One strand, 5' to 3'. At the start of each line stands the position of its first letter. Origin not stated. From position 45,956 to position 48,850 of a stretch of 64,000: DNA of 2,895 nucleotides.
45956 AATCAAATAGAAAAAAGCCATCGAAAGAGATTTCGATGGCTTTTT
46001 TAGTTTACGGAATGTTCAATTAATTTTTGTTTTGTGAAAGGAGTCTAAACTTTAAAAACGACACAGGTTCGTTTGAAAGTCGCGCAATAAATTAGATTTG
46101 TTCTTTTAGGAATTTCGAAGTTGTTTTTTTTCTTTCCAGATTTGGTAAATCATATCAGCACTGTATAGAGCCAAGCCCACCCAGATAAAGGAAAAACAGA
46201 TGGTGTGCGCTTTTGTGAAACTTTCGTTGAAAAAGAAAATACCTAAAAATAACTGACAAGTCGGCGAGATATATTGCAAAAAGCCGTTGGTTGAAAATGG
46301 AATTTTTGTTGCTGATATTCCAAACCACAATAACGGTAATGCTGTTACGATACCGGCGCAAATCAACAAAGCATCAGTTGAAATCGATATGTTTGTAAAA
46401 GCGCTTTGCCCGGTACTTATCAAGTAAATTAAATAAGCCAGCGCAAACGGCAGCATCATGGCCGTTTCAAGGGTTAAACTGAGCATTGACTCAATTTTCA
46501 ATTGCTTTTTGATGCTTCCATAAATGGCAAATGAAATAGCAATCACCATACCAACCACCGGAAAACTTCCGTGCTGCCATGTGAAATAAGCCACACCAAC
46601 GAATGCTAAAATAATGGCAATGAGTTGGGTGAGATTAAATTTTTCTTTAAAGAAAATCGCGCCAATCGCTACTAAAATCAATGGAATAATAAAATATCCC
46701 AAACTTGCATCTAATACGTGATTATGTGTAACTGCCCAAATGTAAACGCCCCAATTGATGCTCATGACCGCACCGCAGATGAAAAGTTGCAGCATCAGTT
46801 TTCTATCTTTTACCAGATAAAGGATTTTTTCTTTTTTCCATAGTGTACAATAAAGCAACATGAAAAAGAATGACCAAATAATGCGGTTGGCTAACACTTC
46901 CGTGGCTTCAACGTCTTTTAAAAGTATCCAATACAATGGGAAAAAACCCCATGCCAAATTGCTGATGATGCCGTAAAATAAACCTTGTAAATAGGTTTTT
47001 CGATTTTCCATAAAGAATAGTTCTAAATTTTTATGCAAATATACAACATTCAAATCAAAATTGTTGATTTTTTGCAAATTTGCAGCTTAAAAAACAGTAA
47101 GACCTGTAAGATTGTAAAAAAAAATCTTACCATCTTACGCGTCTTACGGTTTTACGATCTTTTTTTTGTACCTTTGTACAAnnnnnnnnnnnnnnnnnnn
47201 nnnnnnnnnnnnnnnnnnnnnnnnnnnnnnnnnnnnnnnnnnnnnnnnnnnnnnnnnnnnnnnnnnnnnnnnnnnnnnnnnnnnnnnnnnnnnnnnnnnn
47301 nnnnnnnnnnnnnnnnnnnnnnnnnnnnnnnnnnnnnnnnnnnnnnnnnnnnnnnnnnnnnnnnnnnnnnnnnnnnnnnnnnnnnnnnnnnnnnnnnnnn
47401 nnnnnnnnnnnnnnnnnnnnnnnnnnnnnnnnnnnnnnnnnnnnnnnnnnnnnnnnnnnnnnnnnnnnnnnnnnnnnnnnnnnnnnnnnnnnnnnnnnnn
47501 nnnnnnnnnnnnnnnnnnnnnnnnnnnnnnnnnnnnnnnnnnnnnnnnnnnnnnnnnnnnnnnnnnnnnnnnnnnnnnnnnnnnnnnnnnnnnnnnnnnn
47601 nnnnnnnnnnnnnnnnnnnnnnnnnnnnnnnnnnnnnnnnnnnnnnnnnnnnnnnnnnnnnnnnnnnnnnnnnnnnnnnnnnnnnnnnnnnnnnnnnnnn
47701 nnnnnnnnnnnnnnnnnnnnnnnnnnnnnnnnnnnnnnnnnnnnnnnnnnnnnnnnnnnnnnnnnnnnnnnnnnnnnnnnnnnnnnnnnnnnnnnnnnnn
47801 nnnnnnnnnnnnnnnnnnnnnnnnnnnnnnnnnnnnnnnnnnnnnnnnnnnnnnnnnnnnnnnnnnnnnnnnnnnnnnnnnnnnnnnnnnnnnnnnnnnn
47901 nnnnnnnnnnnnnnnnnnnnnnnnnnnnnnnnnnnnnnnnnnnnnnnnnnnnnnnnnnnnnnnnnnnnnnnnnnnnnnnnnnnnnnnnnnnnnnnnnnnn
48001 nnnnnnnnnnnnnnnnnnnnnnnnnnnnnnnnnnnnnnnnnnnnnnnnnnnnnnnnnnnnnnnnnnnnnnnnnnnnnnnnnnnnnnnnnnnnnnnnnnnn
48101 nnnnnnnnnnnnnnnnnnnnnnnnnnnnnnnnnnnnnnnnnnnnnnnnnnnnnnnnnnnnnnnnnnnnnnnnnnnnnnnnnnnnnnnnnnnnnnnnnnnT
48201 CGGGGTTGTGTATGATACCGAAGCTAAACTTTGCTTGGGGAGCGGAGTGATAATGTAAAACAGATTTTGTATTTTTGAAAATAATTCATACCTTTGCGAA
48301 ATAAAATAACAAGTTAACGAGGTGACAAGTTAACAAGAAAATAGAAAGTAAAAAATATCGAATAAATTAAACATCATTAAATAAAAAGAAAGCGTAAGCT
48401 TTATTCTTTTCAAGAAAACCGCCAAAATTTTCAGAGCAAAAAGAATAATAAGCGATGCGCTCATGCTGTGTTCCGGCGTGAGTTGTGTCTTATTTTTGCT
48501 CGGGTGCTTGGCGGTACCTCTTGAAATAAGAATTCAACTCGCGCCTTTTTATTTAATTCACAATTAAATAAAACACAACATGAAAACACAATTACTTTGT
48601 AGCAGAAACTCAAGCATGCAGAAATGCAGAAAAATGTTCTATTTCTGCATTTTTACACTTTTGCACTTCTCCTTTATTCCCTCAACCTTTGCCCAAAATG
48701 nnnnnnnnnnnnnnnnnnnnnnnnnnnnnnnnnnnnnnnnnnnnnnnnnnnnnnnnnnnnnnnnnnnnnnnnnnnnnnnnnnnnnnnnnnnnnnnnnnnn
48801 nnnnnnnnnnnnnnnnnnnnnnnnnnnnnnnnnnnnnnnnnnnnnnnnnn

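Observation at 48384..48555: Copy 2 of the structured leader: terminator-like 3' end suggests a cis-acting attenuator controlling secreted FISUMP proteins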

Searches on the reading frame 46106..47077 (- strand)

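Call 48: search_protein_families(library=pfam, proteins=[window:46106-47077:-], max_evalue=0.00001)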
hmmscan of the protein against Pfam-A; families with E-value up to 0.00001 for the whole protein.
window:46106-47077:- (323 aa): 1 family
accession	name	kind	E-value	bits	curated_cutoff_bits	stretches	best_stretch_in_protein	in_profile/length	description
PF00892.27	EamA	-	4.9e-18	66.2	28.2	1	32-165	3-133/135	EamA-like transporter family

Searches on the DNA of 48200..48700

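Call 10: search_rna_families(source=window, start=48200, end=48700, threshold=evalue, max_evalue=10, show_alignments=3)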
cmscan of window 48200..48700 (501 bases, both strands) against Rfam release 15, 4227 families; matches with E-value up to 10: 7.
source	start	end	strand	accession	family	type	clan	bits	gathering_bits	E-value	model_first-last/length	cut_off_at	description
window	48580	48673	-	RF00336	snoJ26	Gene; snRNA; snoRNA; CD-box;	-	18.4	50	2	1-147/147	no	Small nucleolar RNA J26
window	48599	48671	-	RF01045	mir-544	Gene; miRNA;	-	17.4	66.5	1.8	1-84/84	no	mir-544 microRNA precursor family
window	48495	48655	+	RF04315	manA-II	Cis-reg;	-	17.4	100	1.9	1-147/147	no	manA_II ncRNA motif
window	48470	48551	+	RF03323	mir-3613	Gene; miRNA;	-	16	91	1.8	1-86/86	no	mir-3613 microRNA precursor family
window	48522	48595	-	RF00239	mir-124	Gene; miRNA;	-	14.1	49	3.8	1-72/72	no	mir-124 microRNA precursor family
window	48534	48651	-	RF01431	snoR135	Gene; snRNA; snoRNA; HACA-box;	-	13.7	45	3.8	1-143/143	no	small nucleolar RNA snoR135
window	48622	48652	+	RF01464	rliA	Gene; sRNA;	-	12.4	50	6.8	1-29/224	no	Listeria sRNA rliA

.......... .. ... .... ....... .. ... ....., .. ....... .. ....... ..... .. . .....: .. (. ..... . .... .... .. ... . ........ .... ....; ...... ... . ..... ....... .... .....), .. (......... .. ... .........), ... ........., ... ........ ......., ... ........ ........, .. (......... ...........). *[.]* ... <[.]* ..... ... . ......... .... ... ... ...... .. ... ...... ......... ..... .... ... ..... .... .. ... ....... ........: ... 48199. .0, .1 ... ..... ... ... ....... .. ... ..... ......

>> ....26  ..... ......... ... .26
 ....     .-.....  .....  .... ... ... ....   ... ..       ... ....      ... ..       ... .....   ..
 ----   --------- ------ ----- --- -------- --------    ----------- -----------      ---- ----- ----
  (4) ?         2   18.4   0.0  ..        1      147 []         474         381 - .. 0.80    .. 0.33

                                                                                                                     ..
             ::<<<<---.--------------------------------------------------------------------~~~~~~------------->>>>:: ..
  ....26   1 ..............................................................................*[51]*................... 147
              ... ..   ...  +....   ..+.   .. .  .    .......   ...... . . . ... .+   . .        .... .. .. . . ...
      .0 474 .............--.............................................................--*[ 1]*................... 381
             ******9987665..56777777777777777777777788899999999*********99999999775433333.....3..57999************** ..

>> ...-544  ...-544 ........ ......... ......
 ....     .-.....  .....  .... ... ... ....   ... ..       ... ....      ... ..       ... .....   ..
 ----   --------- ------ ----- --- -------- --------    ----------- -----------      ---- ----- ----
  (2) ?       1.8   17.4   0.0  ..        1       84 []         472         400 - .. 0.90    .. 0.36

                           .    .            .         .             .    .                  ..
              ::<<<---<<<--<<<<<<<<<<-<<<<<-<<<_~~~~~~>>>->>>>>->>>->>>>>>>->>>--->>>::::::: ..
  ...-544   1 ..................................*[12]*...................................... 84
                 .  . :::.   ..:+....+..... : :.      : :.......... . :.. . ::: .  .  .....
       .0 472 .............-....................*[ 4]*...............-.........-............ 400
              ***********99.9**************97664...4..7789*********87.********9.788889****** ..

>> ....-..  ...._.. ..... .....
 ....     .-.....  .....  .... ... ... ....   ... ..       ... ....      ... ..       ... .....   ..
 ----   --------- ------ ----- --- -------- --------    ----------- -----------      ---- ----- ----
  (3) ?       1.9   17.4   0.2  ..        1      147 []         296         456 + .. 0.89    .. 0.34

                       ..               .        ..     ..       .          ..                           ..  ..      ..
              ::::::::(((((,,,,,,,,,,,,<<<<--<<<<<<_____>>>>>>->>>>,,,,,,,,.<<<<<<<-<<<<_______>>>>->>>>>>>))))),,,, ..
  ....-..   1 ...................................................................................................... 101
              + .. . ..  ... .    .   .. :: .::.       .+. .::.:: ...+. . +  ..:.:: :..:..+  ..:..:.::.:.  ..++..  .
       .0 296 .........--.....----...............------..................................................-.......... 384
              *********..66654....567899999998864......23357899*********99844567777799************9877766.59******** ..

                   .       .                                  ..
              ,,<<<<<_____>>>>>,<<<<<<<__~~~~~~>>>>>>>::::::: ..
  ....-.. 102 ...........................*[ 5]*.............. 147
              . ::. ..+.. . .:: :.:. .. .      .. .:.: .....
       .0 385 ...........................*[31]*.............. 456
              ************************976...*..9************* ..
